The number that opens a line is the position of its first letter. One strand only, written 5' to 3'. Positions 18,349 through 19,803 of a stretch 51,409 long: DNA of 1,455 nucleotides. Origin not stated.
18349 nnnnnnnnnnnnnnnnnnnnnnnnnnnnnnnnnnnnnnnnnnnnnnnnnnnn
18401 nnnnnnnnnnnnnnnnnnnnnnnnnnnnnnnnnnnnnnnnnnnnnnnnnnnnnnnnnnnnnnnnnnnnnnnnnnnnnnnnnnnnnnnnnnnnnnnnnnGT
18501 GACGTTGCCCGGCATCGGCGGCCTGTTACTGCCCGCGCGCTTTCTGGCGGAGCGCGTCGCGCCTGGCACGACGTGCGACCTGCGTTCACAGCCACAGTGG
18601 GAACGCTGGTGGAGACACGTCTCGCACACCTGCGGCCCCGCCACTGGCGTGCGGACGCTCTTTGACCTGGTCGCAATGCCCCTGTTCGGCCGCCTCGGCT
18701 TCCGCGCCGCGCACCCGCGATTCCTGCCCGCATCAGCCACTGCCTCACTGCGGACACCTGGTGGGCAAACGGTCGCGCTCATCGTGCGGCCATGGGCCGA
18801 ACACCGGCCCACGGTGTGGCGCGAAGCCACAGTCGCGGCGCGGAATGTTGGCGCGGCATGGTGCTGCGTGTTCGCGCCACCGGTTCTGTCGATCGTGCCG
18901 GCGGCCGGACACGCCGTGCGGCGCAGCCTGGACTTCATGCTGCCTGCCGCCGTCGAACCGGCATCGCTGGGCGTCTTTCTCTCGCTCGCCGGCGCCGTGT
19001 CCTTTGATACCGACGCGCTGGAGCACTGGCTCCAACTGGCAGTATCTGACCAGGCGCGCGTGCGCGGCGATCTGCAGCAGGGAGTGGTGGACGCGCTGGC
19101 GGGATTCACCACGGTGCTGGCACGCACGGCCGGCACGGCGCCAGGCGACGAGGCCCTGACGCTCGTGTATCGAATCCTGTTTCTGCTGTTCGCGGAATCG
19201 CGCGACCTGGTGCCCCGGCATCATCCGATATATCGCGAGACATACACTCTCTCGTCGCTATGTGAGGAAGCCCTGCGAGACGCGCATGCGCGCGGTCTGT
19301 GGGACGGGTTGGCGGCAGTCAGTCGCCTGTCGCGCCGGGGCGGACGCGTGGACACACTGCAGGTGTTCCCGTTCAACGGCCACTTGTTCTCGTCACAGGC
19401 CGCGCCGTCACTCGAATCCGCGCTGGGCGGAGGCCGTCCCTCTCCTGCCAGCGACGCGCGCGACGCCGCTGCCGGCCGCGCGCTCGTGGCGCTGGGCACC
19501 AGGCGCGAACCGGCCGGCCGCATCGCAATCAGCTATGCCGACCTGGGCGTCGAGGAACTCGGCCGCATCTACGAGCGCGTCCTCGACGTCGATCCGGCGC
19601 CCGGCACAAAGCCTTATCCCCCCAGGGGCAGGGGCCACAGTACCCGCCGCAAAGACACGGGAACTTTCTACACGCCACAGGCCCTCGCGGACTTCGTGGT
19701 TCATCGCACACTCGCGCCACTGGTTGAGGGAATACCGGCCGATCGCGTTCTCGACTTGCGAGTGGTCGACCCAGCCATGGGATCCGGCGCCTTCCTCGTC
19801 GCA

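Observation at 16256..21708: Translationally coupled SNF2 helicase and 1069-aa N6-adenine methyltransferase with no recognisable nuclease: candidate defence or epigenetic module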

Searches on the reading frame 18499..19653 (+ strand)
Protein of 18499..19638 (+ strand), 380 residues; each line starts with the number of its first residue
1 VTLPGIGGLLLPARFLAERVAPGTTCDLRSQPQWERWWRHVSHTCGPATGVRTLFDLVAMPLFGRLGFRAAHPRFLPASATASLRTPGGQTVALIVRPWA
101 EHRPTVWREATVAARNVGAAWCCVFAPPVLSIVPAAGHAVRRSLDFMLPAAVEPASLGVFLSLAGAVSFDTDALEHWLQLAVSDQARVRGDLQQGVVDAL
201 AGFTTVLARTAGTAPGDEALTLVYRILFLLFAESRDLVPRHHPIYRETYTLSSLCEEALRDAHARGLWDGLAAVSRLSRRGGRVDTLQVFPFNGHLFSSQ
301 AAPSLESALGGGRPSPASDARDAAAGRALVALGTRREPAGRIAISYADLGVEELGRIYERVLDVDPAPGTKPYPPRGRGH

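Call 43: predict_structure(alignment_id=A3)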
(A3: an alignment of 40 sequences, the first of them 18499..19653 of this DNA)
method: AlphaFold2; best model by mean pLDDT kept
length: 385 residues; sequences in the alignment: 40
mean_pLDDT: 87.4   pTM: 0.80
mean pLDDT of the five models: 87.4, 86.7, 86.5, 85.9, 85.7
residues with pLDDT >= 90: 233; 70-90: 112; 50-70: 25; < 50: 15
segments of 3 or more residues with pLDDT < 50: 370-380, 383-385
pLDDT, mean of each block of 10 residues (from residue 1): 86 90 90 95 95 97 98 95 98 96 78 95 96 81 91 94 97 94 88 92 90 82 93 88 87 93 92 92 87 86 78 82 96 90 85 75 56 43 48
secondary structure, 60 per line:
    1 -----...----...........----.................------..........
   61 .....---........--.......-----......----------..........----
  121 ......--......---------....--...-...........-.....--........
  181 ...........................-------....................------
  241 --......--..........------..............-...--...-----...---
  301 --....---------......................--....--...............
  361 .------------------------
elements in order: E6-8 H13-23 H28-44 H51-65 E69-76 E79-85 E91-96 H107-116 E121-126 E129-134 E144-147 H154-164 H166-170 H173-207 H215-234 H243-248 H251-260 H267-280 E282-284 E287-289 H303-306 H316-333 E334-337 E340-343 H346-361

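Call 45: fold_search(model_id=the predicted structure, library=pdb)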
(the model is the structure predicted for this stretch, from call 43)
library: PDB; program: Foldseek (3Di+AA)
matches with E <= 10: 646; with E <= 0.001: 0
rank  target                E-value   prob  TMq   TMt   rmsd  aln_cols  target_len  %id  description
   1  6aqg_D                9.1e-02  0.20  0.13  0.11  15.7       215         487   15  Crystal Structure of Lysyl-tRNA Synthetase from Mycobacterium ulcerans complexed with L-lysine and Cladosporin (released 2017-08-30)
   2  5vl1_C                1.2e-01  0.13  0.12  0.11  15.4       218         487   14  Crystal Structure of Lysyl-tRNA Synthetase from Mycobacterium ulcerans complexed with L-lysine (released 2017-05-10)
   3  6aqg_C                1.4e-01  0.18  0.13  0.11  15.2       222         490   13  Crystal Structure of Lysyl-tRNA Synthetase from Mycobacterium ulcerans complexed with L-lysine and Cladosporin (released 2017-08-30)
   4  5vl1_D                1.4e-01  0.13  0.12  0.10  15.5       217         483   13  Crystal Structure of Lysyl-tRNA Synthetase from Mycobacterium ulcerans complexed with L-lysine (released 2017-05-10)
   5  5vl1_B                1.7e-01  0.14  0.13  0.11  15.2       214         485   15  Crystal Structure of Lysyl-tRNA Synthetase from Mycobacterium ulcerans complexed with L-lysine (released 2017-05-10)
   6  2rk0_B                2.2e-01  0.33  0.09  0.23  14.6       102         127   17  Crystal structure of glyoxylase/bleomycin resistance protein/dioxygenase domain from Frankia sp. EAN1pec (released 2007-10-30)
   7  9qdj                  2.4e-01  0.13  0.12  0.11  15.2       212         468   13  CRYSTAL STRUCTURE OF LYSYL-TRNA SYNTHETASE FROM Mycobacterium tuberculosis COMPLEXED WITH L-LYSINE AND INHIBITOR DDD0188 (released 2025-08-13)
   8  3u8z_D                2.6e-01  0.14  0.10  0.15  17.1       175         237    9  human merlin FERM domain (released 2011-11-02)
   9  9qc3                  2.6e-01  0.12  0.12  0.11  15.8       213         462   13  CRYSTAL STRUCTURE OF LYSYL-TRNA SYNTHETASE FROM Mycobacterium tuberculosis COMPLEXED WITH L-LYSINE AND INHIBITOR DDD0199 (released 2025-08-13)
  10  3nix_C                2.7e-01  0.21  0.08  0.08  17.0       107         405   13  Crystal structure of flavoprotein/dehydrogenase from Cytophaga hutchinsonii. Northeast Structural Genomics Consortium  (released 2010-06-30)
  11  5vl1_A                2.7e-01  0.09  0.12  0.10  15.6       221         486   14  Crystal Structure of Lysyl-tRNA Synthetase from Mycobacterium ulcerans complexed with L-lysine (released 2017-05-10)
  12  3nix_D                3.3e-01  0.20  0.07  0.07  15.2       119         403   10  Crystal structure of flavoprotein/dehydrogenase from Cytophaga hutchinsonii. Northeast Structural Genomics Consortium  (released 2010-06-30)
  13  2i5x_B                3.6e-01  0.18  0.11  0.15  12.8       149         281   16  Engineering the PTPbeta catalytic domain with improved crystallization properties (released 2006-09-05)
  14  9qbr                  3.6e-01  0.14  0.10  0.08  13.6       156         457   13  CRYSTAL STRUCTURE OF LYSYL-TRNA SYNTHETASE FROM Mycobacterium tuberculosis COMPLEXED WITH L-LYSINE AND INHIBITOR DDD0199 (released 2025-08-13)
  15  3nix_E                4.0e-01  0.20  0.07  0.07  15.2       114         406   10  Crystal structure of flavoprotein/dehydrogenase from Cytophaga hutchinsonii. Northeast Structural Genomics Consortium  (released 2010-06-30)
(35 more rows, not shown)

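Call 48: search_protein_families(library=padloc, proteins=[window:18499-19638:+], max_evalue=1)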
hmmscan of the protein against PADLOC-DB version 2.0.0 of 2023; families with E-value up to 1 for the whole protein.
window:18499-19638:+ (380 aa): 12 families
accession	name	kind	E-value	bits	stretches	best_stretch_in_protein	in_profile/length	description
PDLC02643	DrmMI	-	3.3e-16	56.4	1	219-364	280-438/1347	DrmMI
PDLC02638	DrmMI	-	1.3e-10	38.1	1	214-364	279-437/935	DrmMI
PDLC03614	REase_MTase_IIG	-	6.5e-07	25.3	1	154-363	253-457/1584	Type IIG restriction enzyme-methyltransferase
PDLC02645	DrmMI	-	1.1e-06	25.2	1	218-363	280-430/772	DrmMI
PDLC02642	DrmMI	-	1.3e-06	25.1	1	219-363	276-433/594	DrmMI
PDLC03620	REase_MTase_IIG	-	5.6e-06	22.2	1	219-364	364-510/1378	Type IIG restriction enzyme-methyltransferase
PDLC03611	REase_MTase_IIG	-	3.5e-05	19.4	2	213-260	277-327/1532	Type IIG restriction enzyme-methyltransferase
PDLC03618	REase_MTase_IIG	-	5.4e-05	18.6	1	217-363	279-430/1429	Type IIG restriction enzyme-methyltransferase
PDLC03622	REase_MTase_IIG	-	0.00079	14.8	1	222-267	131-176/1524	Type IIG restriction enzyme-methyltransferase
PDLC03627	REase_MTase_IIG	-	0.0014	14.4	1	191-306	205-310/1136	Type IIG restriction enzyme-methyltransferase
PDLC02640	DrmMI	-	0.042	9.5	1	220-263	282-324/1015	DrmMI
PDLC03598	REase_MTase_IIG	-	0.11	8.4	1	219-301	189-267/912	Type IIG restriction enzyme-methyltransferase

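Call 74: search_dna_similar(query=window:18499-19638:+, collection=plasmids, mode=protein, max_evalue=0.001, max_rows=15)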
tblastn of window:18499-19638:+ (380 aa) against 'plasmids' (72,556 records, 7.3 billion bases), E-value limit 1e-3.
Records with a match: 26; places in all: 26; records where one place covers at least 80% of the query: 0.
Best place of each record, by identity: <60% 26.
By first word of the organism name: Nostoc 4; Chroococcidiopsis 3; Thermus 2; Candidatus 2; Halorussus 2; Natribaculum 1; Nocardia 1; Natrinema 1; Haloquadratum 1; Oscillatoria 1; and 8 more.
By predicted mobility (MOB-suite, as given by PLSDB): non-mobilizable 18; conjugative 7; mobilizable 1.
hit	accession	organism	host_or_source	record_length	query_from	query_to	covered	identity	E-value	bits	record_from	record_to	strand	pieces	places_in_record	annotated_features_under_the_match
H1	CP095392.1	Natribaculum breve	cell culture,saline soil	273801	174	378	54%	32.3%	1e-14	83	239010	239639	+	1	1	record has no annotation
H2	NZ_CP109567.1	Nocardia sp. NBC_01377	-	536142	151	365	57%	30.5%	3e-7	60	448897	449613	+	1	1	type IIL restriction-modification enzyme MmeI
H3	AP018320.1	Nostoc sp. HK-01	-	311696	155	371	57%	30.2%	2e-11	73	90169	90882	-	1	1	putative type II DNA modification enzyme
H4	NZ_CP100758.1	Natrinema gelatinilyticum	marine sediment,sediment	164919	174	366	51%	33.8%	2e-11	73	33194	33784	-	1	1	DNA methyltransferase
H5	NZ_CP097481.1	Chroococcidiopsis sp. CCNUC1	cell culture,soil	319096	155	366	56%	29.8%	1e-7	62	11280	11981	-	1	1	N-6 DNA methylase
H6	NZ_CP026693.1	Nostoc sp. 'Lobaria pulmonaria (5183) cyanobiont'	Lobaria pulmonaria thallus,lichen ...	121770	155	366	56%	29.7%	2e-9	67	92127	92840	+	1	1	DNA methyltransferase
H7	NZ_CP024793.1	Nostoc flagelliforme CCNUN1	cell culture,desert soil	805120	155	371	57%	28.9%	2e-9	67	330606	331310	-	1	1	DNA methyltransferase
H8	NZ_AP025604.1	Thermus thermophilus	-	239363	174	366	51%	32.4%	1e-9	67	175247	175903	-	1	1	N-6 DNA methylase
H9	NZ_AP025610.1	Thermus thermophilus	-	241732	174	366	51%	32.4%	1e-9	67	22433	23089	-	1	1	N-6 DNA methylase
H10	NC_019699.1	Chroococcidiopsis thermalis PCC 7203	-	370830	155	366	56%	29.5%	1e-6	58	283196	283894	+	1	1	N-6 DNA methylase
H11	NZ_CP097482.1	Chroococcidiopsis sp. CCNUC1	cell culture,soil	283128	155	366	56%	29.5%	2e-7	61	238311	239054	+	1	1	none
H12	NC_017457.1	Haloquadratum walsbyi C23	-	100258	174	366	51%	31.6%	4e-5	53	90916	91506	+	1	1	N-6 DNA methylase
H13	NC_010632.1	Nostoc punctiforme PCC 73102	-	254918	174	366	51%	30.9%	3e-10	69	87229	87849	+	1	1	N-6 DNA methylase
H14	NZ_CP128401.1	Candidatus Chlorohelix allophototropha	Single colony of Candidatus Chlorohelix ...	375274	174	379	54%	28.9%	7e-8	62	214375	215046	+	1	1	N-6 DNA methylase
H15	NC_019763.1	Oscillatoria nigro-viridis PCC 7112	-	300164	153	372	58%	26.4%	4e-4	50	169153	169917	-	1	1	DNA methyltransferase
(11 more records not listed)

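Call 75: get_annotated_region(hit=H8, flank=10000)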
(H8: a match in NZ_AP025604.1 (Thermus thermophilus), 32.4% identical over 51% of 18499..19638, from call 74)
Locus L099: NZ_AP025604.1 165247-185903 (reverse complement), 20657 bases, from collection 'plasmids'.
description: Thermus thermophilus strain SNM1-7 plasmid pTthSNM1-7b, complete sequence
organism: Thermus thermophilus (NCBI taxid 274)
taxonomy: Bacteria; Deinococcota; Deinococci; Thermales; Thermaceae; Thermus; Thermus thermophilus
host: -; source: -; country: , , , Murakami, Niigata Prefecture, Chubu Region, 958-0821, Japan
typing (MOB-suite, as given by PLSDB): non-mobilizable; replicon rep_cluster_1121
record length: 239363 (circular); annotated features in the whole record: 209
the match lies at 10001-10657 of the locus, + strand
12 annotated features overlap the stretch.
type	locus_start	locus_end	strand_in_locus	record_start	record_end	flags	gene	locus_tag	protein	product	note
CDS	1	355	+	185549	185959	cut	-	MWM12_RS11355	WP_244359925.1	hypothetical protein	-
CDS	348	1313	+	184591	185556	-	-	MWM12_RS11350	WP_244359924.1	hypothetical protein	-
CDS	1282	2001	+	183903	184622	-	-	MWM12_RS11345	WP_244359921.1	hypothetical protein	-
CDS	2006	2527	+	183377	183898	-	-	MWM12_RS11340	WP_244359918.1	hypothetical protein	-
CDS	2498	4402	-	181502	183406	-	-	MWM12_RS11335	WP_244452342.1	hypothetical protein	-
CDS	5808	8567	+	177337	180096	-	-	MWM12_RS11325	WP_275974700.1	helicase-related protein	-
CDS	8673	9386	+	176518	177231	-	-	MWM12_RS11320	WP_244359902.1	NYN domain-containing protein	-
CDS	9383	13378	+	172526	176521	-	-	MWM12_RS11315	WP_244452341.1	N-6 DNA methylase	GO:0006306 - DNA methylation [Evidence IEA]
CDS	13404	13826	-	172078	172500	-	-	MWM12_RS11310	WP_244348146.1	hypothetical protein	-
CDS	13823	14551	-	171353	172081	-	-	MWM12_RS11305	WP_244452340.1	hypothetical protein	-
CDS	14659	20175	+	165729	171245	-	-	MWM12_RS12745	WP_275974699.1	DEAD/DEAH box helicase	-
CDS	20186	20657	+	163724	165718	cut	-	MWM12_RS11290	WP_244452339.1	3'-5' exonuclease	-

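Call 76: get_annotated_region(hit=H3, flank=10000)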
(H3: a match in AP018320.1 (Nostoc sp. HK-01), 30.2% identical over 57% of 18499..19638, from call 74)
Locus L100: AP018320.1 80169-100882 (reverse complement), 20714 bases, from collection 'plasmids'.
description: Nostoc sp. HK-01 plasmid plasmid2 DNA, complete genome
organism: Nostoc sp. HK-01 (NCBI taxid 196308)
taxonomy: Bacteria; Cyanobacteriota; Cyanophyceae; Nostocales; Nostocaceae; Nostoc; Nostoc sp. HK-01
host: -; source: -; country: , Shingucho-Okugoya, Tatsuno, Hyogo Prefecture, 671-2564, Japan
typing (MOB-suite, as given by PLSDB): mobilizable; relaxase MOBV
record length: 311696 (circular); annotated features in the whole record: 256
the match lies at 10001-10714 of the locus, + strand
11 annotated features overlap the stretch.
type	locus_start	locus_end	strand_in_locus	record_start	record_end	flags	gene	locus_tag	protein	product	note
CDS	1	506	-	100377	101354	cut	-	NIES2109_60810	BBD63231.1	hypothetical protein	-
CDS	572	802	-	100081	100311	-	-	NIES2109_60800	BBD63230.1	hypothetical protein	-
CDS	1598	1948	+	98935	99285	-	-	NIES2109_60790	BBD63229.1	hypothetical protein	-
CDS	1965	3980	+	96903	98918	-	-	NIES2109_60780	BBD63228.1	hypothetical protein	-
CDS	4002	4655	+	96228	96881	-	-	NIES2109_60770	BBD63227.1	OmpA/MotB domain protein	-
CDS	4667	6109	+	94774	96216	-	-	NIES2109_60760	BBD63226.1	hypothetical protein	-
CDS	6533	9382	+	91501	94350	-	-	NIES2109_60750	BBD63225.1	helicase domain-containing protein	-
CDS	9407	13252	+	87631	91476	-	-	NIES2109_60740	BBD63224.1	putative type II DNA modification enzyme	-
CDS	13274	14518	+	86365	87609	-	-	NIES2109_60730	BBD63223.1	hypothetical protein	-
CDS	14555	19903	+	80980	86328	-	-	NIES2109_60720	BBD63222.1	DEAD/DEAH box helicase domain-containing protein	-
CDS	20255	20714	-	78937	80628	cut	-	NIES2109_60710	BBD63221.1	KAP P-loop domain protein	-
